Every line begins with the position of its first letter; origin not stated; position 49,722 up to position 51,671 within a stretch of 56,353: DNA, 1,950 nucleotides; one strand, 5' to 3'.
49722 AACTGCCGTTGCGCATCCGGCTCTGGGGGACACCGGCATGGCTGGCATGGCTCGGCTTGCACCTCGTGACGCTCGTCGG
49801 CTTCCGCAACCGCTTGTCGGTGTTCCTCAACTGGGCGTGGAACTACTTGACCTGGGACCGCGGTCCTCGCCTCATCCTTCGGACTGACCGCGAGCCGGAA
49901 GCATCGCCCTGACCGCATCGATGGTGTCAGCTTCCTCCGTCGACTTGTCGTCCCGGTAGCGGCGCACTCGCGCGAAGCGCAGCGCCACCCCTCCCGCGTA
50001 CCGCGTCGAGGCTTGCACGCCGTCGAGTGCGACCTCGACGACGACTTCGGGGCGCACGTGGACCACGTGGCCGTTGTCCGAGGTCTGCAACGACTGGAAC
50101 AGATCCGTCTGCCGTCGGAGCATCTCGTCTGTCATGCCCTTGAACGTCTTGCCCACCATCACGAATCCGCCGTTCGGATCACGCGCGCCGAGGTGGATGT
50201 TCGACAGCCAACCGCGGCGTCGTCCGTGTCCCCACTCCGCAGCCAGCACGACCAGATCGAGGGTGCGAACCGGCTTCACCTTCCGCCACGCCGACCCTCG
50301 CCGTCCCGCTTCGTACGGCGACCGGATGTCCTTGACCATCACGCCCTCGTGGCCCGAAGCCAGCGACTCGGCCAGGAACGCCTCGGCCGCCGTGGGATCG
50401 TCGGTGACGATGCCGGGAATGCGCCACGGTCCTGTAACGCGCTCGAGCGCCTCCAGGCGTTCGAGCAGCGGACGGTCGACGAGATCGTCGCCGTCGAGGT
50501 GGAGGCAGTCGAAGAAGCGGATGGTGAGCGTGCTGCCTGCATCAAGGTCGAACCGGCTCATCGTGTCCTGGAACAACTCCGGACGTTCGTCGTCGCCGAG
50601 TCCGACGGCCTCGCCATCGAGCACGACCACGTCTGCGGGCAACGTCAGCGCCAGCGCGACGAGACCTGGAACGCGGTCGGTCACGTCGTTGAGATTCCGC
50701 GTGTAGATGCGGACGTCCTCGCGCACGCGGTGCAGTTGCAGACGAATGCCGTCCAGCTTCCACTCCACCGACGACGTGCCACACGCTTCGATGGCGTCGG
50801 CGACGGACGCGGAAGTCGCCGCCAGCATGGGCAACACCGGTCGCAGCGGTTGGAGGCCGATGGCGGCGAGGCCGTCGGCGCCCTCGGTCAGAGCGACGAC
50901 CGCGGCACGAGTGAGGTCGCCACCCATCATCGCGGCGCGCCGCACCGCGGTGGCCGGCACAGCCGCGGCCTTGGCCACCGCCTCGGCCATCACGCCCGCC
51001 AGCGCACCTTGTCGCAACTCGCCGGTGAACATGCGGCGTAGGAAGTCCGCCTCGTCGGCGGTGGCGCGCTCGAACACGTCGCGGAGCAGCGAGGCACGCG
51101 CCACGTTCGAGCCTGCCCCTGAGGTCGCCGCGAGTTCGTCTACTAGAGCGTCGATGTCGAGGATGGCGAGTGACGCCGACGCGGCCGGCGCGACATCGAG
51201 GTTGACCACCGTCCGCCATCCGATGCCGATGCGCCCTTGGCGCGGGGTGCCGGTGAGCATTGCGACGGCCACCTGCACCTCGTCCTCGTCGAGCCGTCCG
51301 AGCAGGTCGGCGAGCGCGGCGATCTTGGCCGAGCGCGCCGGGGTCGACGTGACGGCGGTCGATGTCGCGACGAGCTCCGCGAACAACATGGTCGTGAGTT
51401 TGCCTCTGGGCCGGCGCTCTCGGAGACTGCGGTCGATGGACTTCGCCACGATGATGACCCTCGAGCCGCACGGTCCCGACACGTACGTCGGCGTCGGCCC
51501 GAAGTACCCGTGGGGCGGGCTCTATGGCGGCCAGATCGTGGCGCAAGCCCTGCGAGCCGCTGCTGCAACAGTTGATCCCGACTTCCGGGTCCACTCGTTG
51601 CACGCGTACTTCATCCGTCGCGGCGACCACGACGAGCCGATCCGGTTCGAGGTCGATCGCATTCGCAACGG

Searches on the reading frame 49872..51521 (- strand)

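Call 25: search_protein_families(library=ncbifam, proteins=[window:49872-51521:-], max_evalue=1e-8)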
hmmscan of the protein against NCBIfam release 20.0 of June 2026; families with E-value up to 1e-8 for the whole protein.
window:49872-51521:- (549 aa): 11 families
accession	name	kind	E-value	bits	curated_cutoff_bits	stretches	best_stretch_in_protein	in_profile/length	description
NF002868.0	PRK03180.1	equivalog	6.6e-213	708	641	1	45-542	1-507/509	ATP-dependent DNA ligase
NF041331.1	LigA_Halo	equivalog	4.6e-104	348.9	830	1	115-539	115-549/552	ATP-dependent DNA ligase LigA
TIGR00574.1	dnl1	superfamily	2.8e-69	234.2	217.8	1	113-540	50-525/527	ATP-dependent DNA ligase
NF006701.0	PRK09247.1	equivalog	8.5e-62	209.8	543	1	140-543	119-537/540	ATP-dependent DNA ligase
TIGR04120.1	DNA_lig_bact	equivalog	1.1e-59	202.9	400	1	123-541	102-526/526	cisplatin damage response ATP-dependent DNA ligase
TIGR02779.1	NHEJ_ligase_lig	equivalog_domain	1.2e-37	129.8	227.75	1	252-531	18-300/302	non-homologous end-joining DNA ligase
NF007210.0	PRK09632.1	equivalog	3.9e-36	124.7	989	1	225-530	474-776/781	ATP-dependent DNA ligase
TIGR02776.1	NHEJ_ligase_prk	equivalog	2.2e-29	102.8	373.2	1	252-535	9-296/587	DNA ligase D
NF004628.0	PRK05972.1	subfamily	2.1e-25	89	895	1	232-535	243-549/870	ATP-dependent DNA ligase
NF005796.0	PRK07636.1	subfamily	5.7e-25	88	337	1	252-425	22-194/275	ATP-dependent DNA ligase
NF006078.0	PRK08224.1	equivalog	4.7e-24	85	296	1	227-479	7-255/350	ATP-dependent DNA ligase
